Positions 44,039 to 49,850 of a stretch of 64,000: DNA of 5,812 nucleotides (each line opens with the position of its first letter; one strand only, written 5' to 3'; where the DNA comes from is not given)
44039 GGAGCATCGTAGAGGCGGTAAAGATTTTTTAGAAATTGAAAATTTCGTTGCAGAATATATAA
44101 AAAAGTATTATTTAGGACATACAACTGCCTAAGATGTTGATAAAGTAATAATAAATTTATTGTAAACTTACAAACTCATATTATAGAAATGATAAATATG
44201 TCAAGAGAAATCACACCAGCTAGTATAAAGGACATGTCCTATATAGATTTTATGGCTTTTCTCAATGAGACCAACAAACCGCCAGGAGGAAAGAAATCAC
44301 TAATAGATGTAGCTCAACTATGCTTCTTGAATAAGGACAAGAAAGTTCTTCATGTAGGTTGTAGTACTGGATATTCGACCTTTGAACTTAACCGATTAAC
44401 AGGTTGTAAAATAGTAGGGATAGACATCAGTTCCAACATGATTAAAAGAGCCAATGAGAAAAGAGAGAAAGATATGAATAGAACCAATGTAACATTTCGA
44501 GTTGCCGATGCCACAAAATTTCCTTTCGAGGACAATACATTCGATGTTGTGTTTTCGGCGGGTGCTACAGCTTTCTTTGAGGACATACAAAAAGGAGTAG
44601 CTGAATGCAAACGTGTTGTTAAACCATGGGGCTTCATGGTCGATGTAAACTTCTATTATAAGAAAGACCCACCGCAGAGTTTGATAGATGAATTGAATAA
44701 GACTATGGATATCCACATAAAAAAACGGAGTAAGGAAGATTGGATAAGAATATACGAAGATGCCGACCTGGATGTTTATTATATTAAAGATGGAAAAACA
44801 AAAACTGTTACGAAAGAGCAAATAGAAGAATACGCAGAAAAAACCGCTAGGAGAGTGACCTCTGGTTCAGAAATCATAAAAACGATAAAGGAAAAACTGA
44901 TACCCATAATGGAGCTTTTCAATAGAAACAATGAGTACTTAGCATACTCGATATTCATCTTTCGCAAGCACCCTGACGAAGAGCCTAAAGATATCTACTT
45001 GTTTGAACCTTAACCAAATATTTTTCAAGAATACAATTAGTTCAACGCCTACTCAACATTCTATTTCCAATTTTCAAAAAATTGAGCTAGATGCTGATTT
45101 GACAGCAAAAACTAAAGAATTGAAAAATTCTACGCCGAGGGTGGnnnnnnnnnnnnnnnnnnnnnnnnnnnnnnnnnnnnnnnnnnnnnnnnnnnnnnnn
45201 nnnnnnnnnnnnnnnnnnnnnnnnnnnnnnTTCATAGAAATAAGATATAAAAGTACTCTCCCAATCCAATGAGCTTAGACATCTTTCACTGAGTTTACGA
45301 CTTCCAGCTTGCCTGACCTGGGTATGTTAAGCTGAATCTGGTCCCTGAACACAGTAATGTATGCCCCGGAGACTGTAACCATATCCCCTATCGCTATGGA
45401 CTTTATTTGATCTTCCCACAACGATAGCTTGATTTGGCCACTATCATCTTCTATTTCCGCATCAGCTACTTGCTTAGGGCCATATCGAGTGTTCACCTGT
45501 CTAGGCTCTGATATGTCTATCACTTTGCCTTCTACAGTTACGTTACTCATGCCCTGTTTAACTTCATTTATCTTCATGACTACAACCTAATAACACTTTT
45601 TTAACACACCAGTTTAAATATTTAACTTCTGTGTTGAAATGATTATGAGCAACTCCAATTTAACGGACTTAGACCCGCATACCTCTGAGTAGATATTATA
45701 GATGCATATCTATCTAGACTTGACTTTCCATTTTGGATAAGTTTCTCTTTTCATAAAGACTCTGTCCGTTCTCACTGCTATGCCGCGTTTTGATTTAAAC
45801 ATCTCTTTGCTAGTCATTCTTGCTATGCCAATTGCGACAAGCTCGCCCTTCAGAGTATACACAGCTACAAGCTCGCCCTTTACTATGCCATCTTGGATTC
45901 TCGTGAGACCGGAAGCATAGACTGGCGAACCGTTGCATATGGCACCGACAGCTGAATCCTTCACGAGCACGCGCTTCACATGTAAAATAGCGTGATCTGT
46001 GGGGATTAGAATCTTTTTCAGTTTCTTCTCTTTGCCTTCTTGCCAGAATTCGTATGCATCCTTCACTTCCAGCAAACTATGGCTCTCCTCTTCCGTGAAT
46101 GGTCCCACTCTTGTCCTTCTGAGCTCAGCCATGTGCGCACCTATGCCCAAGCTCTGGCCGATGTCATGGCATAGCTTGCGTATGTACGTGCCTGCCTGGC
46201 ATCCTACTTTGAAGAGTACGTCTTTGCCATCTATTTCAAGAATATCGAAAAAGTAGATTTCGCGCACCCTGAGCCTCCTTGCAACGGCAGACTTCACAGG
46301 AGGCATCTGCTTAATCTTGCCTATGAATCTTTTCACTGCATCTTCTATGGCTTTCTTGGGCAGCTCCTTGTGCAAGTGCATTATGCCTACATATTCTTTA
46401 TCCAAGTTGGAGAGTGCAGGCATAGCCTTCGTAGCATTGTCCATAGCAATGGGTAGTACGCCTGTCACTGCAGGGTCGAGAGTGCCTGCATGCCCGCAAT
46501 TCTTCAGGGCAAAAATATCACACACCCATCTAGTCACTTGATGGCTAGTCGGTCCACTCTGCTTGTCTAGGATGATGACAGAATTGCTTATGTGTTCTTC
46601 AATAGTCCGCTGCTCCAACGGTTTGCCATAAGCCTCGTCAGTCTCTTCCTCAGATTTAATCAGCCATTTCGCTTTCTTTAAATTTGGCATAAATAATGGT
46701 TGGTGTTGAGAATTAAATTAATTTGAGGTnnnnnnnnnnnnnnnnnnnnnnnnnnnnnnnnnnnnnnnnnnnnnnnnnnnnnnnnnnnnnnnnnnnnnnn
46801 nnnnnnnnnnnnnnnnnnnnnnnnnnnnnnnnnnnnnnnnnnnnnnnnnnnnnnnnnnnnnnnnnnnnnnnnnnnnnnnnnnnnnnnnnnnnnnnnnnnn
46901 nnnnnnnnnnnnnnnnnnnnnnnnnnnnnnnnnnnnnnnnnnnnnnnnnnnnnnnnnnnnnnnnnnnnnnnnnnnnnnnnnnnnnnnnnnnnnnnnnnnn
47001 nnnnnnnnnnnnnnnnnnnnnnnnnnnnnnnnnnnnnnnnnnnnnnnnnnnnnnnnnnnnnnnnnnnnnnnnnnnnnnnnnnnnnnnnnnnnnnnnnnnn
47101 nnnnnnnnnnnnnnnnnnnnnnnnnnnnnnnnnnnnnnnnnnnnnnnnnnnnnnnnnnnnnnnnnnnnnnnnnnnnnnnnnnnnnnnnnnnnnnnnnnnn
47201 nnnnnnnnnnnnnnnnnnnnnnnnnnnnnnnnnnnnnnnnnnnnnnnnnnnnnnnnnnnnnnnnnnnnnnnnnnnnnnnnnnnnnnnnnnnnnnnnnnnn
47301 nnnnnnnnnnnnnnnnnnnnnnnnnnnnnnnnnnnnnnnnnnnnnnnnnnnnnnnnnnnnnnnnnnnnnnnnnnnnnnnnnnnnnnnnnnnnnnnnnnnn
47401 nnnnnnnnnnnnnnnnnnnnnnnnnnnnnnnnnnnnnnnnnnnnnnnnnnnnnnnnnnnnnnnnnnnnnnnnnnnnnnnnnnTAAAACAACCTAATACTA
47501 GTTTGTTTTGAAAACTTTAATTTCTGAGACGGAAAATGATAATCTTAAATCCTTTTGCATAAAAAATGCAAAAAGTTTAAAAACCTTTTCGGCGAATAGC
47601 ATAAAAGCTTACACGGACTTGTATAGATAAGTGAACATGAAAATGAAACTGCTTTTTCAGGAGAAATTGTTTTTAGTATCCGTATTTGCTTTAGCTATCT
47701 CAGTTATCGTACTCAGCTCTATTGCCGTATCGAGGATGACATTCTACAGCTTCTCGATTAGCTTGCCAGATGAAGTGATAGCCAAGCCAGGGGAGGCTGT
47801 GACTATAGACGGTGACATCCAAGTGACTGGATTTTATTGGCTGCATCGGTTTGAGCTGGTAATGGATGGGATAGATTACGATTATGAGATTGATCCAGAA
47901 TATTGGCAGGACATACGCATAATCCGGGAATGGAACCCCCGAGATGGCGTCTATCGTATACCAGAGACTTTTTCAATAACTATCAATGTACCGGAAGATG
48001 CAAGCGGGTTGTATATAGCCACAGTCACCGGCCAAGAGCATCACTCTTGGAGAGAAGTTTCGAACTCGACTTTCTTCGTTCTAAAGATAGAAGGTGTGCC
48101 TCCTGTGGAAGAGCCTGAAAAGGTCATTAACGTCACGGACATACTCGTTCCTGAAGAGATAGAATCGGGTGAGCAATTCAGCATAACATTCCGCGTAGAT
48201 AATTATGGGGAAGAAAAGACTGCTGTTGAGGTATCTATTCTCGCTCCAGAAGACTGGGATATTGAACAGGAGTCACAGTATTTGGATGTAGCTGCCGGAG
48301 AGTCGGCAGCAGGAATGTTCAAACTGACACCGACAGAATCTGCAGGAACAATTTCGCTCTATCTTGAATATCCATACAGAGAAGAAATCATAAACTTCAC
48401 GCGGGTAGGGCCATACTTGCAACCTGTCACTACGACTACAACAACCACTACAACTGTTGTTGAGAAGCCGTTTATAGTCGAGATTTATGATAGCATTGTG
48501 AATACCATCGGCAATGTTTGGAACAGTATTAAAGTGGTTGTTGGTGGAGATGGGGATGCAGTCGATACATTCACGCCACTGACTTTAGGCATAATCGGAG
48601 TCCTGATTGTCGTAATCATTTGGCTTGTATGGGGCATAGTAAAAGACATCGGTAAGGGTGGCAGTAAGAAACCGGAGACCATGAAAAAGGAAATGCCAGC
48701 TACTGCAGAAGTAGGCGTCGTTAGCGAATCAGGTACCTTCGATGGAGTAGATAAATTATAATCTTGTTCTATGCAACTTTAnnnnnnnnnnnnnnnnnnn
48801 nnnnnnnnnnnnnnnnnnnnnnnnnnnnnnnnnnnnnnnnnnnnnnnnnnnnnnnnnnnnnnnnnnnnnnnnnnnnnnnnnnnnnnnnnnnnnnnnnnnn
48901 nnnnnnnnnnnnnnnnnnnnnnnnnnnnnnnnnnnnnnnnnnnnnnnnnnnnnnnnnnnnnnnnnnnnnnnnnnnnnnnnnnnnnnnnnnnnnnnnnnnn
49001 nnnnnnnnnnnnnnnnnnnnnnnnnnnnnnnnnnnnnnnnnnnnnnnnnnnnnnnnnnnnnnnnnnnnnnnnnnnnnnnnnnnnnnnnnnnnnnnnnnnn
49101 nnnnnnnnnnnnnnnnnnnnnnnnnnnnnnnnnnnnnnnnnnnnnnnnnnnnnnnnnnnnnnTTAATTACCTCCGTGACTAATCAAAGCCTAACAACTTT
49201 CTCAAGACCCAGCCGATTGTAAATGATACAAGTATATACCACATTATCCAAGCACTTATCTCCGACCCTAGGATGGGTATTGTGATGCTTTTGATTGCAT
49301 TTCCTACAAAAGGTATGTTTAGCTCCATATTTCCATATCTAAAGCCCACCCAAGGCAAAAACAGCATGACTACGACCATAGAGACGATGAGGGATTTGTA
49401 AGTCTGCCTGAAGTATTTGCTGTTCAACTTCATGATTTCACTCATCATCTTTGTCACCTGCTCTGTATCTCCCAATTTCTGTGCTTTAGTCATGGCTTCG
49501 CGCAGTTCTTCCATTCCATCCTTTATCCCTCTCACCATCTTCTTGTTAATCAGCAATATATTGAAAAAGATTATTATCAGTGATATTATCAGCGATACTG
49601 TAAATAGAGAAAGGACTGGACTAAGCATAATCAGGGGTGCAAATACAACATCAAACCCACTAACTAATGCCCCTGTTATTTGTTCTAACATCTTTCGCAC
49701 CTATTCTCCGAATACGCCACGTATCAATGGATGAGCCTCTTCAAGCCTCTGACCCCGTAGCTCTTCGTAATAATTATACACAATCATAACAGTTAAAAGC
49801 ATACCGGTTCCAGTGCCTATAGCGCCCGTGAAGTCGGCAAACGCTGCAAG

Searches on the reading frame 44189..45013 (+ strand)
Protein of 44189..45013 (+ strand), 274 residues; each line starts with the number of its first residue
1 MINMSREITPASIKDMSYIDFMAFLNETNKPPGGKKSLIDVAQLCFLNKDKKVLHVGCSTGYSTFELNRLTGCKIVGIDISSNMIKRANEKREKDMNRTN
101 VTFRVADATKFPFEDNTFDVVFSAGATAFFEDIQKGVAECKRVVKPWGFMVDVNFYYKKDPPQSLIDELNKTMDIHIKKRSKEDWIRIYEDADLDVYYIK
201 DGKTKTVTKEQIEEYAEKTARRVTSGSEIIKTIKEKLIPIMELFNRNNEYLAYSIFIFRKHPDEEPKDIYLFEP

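Call 3: search_protein_families(library=pfam, proteins=[window:44189-45013:+], max_evalue=0.01)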
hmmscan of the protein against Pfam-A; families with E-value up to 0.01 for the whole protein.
window:44189-45013:+ (274 aa): 14 families
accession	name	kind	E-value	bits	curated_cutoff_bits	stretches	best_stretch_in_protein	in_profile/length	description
PF08241.18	Methyltransf_11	-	1.4e-24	87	21.2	1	54-151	1-94/95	Methyltransferase domain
PF13649.12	Methyltransf_25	-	6.7e-24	84.8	27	1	53-148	1-97/97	Methyltransferase domain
PF13847.12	Methyltransf_31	-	9.6e-23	80.9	27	1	48-190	2-142/145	Methyltransferase domain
PF01209.24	Ubie_methyltran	-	1.2e-15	58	20.1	1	48-155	46-154/233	ubiE/COQ5 methyltransferase family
PF08242.18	Methyltransf_12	-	5.6e-15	56.3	30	1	54-149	1-97/98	Methyltransferase domain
PF13489.12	Methyltransf_23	-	2.1e-08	34.5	27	1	43-196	14-161/164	Methyltransferase domain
PF01135.25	PCMT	-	2.6e-08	34.3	20.3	1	42-148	66-174/210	Protein-L-isoaspartate(D-aspartate) O-methyltransferase (PCMT)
PF01728.25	FtsJ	-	9.3e-06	26.1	24.1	1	46-126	18-100/181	FtsJ-like methyltransferase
PF02353.26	CMAS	-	9e-05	22.4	27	1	47-150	60-162/273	Mycolic acid cyclopropane synthetase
PF08003.17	Methyltransf_9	-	0.00051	19.5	23.8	1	49-125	115-190/315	Protein of unknown function (DUF1698)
PF06325.19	PrmA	-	0.00064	19.8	22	1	47-188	159-291/296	Ribosomal protein L11 methyltransferase (PrmA)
PF13679.12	Methyltransf_32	-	0.0017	18.8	27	1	48-109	24-90/143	Methyltransferase domain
PF01170.24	UPF0020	-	0.002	18.3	22.3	1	71-122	75-126/197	RMKL-like, methyltransferase domain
PF01739.24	CheR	-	0.007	16.3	27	0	50-90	32-82/195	CheR methyltransferase, SAM binding domain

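Call 4: search_protein_families(library=ncbifam, proteins=[window:44189-45013:+], max_evalue=0.01)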
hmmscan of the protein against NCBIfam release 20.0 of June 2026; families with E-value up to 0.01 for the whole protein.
window:44189-45013:+ (274 aa): 56 families (the best 25 are shown)
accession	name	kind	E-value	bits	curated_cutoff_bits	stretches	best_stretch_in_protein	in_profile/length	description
TIGR01934.1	MenG_MenH_UbiE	subfamily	5.2e-21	75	158.35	1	43-159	33-148/223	ubiquinone/menaquinone biosynthesis methyltransferase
NF045667.1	MTase_DVU1556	equivalog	1.6e-20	73.5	155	1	32-201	5-167/213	DVU_1556 family methyltransferase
NF041537.1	ArsM_AhpD_UU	exception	3.7e-19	68.7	510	1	47-151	74-179/345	arsenite methyltransferase/AhpD domain selenoprotein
NF047649.1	MTase_UXPK_star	exception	6.6e-18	64.7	460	1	47-151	75-180/283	methyltransferase/UXPK-star double selenoprotein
NF040539.1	AST_met_ArsM_2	exception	2.3e-17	63.7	240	1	44-170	51-181/262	putative arsinothricin biosynthesis methyltransferase ArsM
NF041536.1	ArsM_DUF2284_UU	exception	4.9e-17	61.4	575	1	47-150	74-178/459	arsenite methyltransferase/DUF2284 domain selenoprotein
NF045882.1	PLipidMtase_Leg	equivalog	1.4e-16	61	390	1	48-164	41-155/207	phospholipid N-methyltransferase PmtA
NF001244.0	PRK00216.1-5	equivalog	7.5e-16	58.1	216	1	45-164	44-165/236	bifunctional demethylmenaquinone methyltransferase/2-methoxy-6-polyprenyl-1,4-benzoquinol methylase UbiE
TIGR02072.1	BioC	equivalog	4.1e-15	56.2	184.95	1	49-151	34-131/244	malonyl-ACP O-methyltransferase BioC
NF001241.0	PRK00216.1-2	equivalog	1e-13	51.5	327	1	47-157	49-152/231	demethylmenaquinone methyltransferase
NF001243.0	PRK00216.1-4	equivalog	2.4e-13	50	235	1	47-152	45-151/237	demethylmenaquinone methyltransferase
NF008823.0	PRK11873.1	subfamily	2.5e-13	50.1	263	1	44-210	72-239/272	arsenite methyltransferase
TIGR02752.1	MenG_heptapren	equivalog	1.8e-12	47.3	419.85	1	45-153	41-150/231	demethylmenaquinone methyltransferase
NF043040.1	corrin_prot_MT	hypoth_equivalog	6.8e-12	45.3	180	1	48-149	40-144/216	corrinoid protein-associated methyltransferase CpaM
NF045825.1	FAmtase_mtf2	equivalog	2e-11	43.6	400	1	50-212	59-218/248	fatty-acid O-methyltransferase Mtf2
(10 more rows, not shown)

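Call 72: search_solved_structures(query=window:44189-45013:+, max_evalue=0.00001, show_alignments=0)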
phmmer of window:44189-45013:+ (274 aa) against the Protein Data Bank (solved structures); distinct sequences matched with E-value up to 0.00001: 38.
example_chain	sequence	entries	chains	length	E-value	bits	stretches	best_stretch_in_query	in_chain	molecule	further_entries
5fcd_A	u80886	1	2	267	4.3e-24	88.6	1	4-175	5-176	MccD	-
5wp4_A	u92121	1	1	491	1.6e-14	57.2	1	33-162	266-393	Phosphoethanolamine N-methyltransferase 1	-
5wp5_A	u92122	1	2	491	2.3e-14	56.7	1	33-169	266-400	Phosphomethylethanolamine N-methyltransferase 2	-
6uak_A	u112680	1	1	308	2.8e-14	56.4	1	41-153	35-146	SAM dependent methyltransferase LahSB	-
3l8d_A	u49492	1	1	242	7.3e-14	55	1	34-150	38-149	Methyltransferase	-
1ve3_A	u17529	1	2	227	7.4e-14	55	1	42-151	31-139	hypothetical protein PH0226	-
1xxl_A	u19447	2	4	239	3.9e-13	52.7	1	49-191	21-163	YcgJ protein | ycgJ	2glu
8zc8_A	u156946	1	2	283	1.3e-12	51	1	45-158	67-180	MitM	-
21zq_A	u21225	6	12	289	1.4e-12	50.9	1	45-158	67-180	MitM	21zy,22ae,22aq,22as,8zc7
3e7p_A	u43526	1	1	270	5.5e-11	45.6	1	24-162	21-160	Putative methyltransferase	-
3t7r_A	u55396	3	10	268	5.8e-11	45.5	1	24-162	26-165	Putative methyltransferase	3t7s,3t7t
3bus_A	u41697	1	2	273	1.3e-10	44.4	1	46-155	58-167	Methyltransferase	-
4krh_A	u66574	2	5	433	1.4e-10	44.3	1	26-151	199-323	Phosphoethanolamine N-methyltransferase 2 | Phospholethanolamine N-methyltransferase 2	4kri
5gm1_A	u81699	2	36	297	1.8e-10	43.9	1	52-153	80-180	O-methylransferase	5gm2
6uv6_A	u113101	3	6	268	2.2e-10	43.6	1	48-155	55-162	D-glucose O-methyltransferase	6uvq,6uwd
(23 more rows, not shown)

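Call 73: search_protein_families(library=padloc, proteins=[window:44189-45013:+], max_evalue=0.001)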
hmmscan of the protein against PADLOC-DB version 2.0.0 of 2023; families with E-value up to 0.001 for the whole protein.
window:44189-45013:+ (274 aa): 2 families
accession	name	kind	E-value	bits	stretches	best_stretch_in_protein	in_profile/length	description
PDLC04134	mad2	-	4.1e-20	70.1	1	43-151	285-393/492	mads_2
PDLC03288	MTase_II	-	1.4e-05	23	0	128-188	98-159/169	Type II methyltransferase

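Call 95: search_solved_structures(query=window:44189-45013:+, max_evalue=1e-15, show_alignments=1)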
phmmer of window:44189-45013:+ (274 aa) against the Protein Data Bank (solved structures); distinct sequences matched with E-value up to 1e-15: 1.
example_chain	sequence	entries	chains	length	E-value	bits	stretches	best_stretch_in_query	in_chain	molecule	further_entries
5fcd_A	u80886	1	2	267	4.3e-24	88.6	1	4-175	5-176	MccD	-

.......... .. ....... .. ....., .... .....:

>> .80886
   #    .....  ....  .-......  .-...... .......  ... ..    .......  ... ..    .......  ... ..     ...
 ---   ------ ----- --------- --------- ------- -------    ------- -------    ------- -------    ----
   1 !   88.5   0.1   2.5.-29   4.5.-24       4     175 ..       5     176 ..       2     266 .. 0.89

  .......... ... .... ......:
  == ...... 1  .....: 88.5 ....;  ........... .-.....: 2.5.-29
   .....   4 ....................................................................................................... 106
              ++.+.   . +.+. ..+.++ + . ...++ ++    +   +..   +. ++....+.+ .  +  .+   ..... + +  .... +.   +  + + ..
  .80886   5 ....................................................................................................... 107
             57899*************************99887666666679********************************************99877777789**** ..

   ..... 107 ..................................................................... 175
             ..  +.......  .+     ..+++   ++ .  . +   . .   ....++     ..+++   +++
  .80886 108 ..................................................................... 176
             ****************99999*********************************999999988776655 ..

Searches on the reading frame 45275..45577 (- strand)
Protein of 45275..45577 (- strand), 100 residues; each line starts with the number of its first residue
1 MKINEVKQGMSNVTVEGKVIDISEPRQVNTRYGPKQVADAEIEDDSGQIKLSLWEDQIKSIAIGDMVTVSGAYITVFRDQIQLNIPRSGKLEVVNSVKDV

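Call 3: search_protein_families(library=pfam, proteins=[window:45275-45577:-], max_evalue=0.01)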
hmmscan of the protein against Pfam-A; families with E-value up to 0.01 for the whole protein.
window:45275-45577:- (100 aa): 4 families
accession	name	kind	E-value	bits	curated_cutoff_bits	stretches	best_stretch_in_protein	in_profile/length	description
PF21473.3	Ssb-like_OB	-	8.4e-09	36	24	1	25-93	29-97/97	Single-stranded DNA binding protein Ssb-like, OB fold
PF01336.31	tRNA_anti-codon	-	2.3e-07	31.1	27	1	13-86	1-70/75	OB-fold nucleic acid binding domain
PF17244.8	CDC24_OB3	-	3.6e-06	27.4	25.4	1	7-73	3-74/216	Cell division control protein 24, OB domain 3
PF13567.11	DUF4131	-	0.0052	16.9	31.6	1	12-71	66-128/165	Domain of unknown function (DUF4131)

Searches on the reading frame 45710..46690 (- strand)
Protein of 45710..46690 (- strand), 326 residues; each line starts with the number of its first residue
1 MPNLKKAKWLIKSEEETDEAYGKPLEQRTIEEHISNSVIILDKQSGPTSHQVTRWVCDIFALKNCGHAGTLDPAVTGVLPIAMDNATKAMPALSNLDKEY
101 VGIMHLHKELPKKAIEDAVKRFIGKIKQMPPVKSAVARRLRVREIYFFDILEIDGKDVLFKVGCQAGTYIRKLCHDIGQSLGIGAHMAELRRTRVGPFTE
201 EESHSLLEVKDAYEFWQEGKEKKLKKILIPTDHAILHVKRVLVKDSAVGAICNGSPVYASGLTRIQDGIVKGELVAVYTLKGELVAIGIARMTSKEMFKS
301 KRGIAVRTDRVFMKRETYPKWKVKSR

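Call 3: search_protein_families(library=pfam, proteins=[window:45710-46690:-], max_evalue=0.01)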
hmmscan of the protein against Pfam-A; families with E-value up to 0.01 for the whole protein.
window:45710-46690:- (326 aa): 5 families
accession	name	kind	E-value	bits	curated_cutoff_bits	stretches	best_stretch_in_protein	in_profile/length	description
PF01509.24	TruB_N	-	3.2e-25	89.7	27.3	1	59-170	3-149/149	TruB family pseudouridylate synthase (N terminal domain)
PF16198.10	TruB_C_2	-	1.4e-24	86.4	29.3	1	171-234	1-64/66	tRNA pseudouridylate synthase B C-terminal domain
PF01472.26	PUA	-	5.3e-21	74.8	24.8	1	239-311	1-73/74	PUA domain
PF08068.17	DKCLD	-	1.7e-12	47.7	27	1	6-52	11-57/58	DKCLD (NUC011) domain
PF21238.2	Pus10_C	-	4.5e-06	26.8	27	1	95-175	121-203/232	Pus10, C-terminal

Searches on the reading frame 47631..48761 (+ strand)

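Call 45: search_protein_families(library=pfam, proteins=[window:47631-48761:+], max_evalue=0.0001)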
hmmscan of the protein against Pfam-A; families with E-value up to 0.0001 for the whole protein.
window:47631-48761:+ (376 aa): 1 family
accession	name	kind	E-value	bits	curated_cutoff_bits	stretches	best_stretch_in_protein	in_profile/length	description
PF10633.15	NPCBM_assoc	-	2.4e-05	24.8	24.4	0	178-239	2-65/78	NPCBM-associated, NEW3 domain of alpha-galactosidase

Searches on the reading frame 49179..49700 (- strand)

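Call 45: search_protein_families(library=pfam, proteins=[window:49179-49700:-], max_evalue=0.0001)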
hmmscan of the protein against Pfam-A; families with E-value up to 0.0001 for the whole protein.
window:49179-49700:- (173 aa): 1 family
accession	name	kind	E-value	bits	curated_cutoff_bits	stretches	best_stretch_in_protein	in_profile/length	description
PF01956.21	EMC3_TMCO1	-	2.9e-14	53.6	27.1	1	17-172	1-167/169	Integral membrane protein EMC3/TMCO1-like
